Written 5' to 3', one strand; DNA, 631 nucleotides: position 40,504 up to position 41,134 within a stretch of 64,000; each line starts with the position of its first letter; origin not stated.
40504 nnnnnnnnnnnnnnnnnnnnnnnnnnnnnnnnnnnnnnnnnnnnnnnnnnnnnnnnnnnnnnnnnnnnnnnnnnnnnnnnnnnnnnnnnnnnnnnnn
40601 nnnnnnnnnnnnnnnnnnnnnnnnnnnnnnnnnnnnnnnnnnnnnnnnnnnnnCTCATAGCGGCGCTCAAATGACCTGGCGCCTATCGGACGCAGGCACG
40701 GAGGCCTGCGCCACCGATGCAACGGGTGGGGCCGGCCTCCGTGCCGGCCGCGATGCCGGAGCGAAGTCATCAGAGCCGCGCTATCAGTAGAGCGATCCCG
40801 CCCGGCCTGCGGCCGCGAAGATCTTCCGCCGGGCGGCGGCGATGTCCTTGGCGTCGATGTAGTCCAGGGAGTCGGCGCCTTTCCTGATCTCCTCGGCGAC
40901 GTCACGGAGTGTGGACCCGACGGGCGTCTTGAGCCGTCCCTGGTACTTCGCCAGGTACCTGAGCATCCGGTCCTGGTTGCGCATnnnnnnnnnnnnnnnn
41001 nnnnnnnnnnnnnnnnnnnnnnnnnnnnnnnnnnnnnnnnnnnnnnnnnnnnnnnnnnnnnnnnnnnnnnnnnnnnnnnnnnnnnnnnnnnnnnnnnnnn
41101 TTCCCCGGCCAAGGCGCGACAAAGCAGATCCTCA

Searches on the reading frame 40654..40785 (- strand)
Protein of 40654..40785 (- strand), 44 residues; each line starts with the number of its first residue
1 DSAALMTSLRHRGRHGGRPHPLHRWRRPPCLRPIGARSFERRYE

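Call 26: find_homologous_proteins(query=window:40654-40785:-, max_evalue=0.001)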
Query seq(44 aa): no candidate shares three 5-residue words with the query. No homologue found.
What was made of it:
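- The open-frame peptide has no homologue among 5.8 billion proteins (call 26).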

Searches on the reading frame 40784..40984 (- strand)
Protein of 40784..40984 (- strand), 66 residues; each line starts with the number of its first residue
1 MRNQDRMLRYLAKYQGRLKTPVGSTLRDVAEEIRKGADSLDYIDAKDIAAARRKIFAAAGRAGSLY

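Call 28: find_encoding_contigs(protein=window:40784-40984:-, flank=6000, max_places=10)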
Protein window:40784-40984:- (66 aa): 1 contig read that carries it; 1 place shown.
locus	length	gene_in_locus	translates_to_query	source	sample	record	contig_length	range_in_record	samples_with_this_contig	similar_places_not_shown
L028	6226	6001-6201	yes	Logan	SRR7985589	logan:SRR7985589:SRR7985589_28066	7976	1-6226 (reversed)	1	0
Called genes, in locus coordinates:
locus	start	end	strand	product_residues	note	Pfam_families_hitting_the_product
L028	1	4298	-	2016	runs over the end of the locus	?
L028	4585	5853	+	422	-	PF13173:AAA_14, PF13635:DUF4143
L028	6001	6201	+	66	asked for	-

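Call 41: search_protein_families(library=pfam, proteins=[window:40784-40984:-], max_evalue=0.001)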
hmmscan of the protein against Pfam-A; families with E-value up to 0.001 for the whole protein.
window:40784-40984:- (66 aa): 0 families

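Call 66: search_protein_representatives(protein=window:40784-40984:-)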
Query: 66 residues. Proteins with E-value up to 0.001 (for the whole library): 6; up to 1e-10: 2; up to 1e-30: 1. The best 6 are listed.
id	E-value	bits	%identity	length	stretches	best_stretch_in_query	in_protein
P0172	1.4e-34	132.0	100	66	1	1-66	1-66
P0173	2.8e-17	77.8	67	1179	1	1-66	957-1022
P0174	6.6e-09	51.6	48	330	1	2-66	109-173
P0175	2.4e-07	46.7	47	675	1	3-66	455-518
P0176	9.5e-05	38.6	45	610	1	2-66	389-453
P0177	2.0e-04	37.5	50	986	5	16-41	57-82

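Call 72: search_protein_families(library=pfam, proteins=[P0173, P0174], max_evalue=0.01)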
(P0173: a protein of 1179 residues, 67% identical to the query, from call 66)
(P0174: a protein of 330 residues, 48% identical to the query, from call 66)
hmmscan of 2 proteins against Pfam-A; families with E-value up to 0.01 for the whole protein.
P0173 (1179 aa): 2 families
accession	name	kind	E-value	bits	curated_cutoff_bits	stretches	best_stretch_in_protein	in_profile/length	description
PF01867.21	Cas_Cas1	-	8.9e-52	176.4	22.3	1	850-1112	3-254/283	CRISPR associated protein Cas1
PF00078.32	RVT_1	-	2.1e-33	116.2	29.6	1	485-691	3-205/205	Reverse transcriptase (RNA-dependent DNA polymerase)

P0174 (330 aa): 1 family
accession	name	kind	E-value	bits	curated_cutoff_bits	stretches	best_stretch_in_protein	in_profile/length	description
PF01867.21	Cas_Cas1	-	6.8e-56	189.9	22.3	1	4-262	6-253/283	CRISPR associated protein Cas1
